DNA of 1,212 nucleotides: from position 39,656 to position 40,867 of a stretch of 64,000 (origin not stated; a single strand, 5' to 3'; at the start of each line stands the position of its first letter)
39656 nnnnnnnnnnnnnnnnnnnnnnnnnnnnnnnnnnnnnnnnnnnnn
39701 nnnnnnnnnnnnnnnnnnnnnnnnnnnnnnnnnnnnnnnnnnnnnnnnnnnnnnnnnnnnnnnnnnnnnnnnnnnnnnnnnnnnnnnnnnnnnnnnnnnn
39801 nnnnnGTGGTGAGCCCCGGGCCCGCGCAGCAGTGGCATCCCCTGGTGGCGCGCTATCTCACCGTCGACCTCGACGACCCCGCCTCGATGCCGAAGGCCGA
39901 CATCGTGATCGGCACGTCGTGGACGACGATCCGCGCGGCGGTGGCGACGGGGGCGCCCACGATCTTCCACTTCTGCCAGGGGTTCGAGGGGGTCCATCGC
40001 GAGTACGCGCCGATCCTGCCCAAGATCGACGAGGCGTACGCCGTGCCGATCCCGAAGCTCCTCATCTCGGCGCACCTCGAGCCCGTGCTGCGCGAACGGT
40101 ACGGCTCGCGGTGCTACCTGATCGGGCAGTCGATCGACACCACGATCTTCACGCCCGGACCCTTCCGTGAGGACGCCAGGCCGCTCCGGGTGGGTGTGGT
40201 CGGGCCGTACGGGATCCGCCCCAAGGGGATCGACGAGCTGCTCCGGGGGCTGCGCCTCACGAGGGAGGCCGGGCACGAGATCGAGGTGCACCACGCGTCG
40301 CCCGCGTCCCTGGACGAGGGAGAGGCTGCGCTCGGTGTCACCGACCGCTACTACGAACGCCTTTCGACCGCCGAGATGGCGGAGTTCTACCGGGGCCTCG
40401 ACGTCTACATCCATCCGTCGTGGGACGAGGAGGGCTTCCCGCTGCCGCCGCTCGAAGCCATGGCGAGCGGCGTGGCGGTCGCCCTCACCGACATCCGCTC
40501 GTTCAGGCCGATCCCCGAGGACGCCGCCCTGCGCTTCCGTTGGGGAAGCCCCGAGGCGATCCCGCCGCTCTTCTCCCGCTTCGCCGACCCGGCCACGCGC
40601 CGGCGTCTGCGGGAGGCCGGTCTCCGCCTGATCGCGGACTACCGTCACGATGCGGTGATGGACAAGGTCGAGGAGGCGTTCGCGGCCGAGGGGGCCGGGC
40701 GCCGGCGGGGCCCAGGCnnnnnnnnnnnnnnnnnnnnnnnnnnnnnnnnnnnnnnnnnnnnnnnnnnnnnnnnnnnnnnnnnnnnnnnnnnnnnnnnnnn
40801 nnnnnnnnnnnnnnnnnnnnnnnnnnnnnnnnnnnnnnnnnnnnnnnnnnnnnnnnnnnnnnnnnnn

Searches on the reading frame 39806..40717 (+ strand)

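Call 65: search_protein_families(library=pfam, proteins=[window:39806-40717:+], max_evalue=0.001)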
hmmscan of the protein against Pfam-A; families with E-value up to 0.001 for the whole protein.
window:39806-40717:+ (304 aa): 2 families
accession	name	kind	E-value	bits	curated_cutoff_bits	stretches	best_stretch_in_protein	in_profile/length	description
PF13692.12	Glyco_trans_1_4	-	3.4e-12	47.2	27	1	128-236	3-114/142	Glycosyl transferases group 1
PF00534.26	Glycos_transf_1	-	2.5e-09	37.3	26.4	1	182-236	77-130/172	Glycosyl transferases group 1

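Call 77: search_protein_families(library=ncbifam, proteins=[window:39806-40717:+], max_evalue=0.001)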
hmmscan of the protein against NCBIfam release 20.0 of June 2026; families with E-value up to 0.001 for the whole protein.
window:39806-40717:+ (304 aa): 1 family
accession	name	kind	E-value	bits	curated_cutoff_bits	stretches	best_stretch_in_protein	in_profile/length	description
TIGR04047.1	MSMEG_0565_glyc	hypoth_equivalog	1e-06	28.1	259.85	1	186-286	265-365/373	MSMEG_0565 family glycosyltransferase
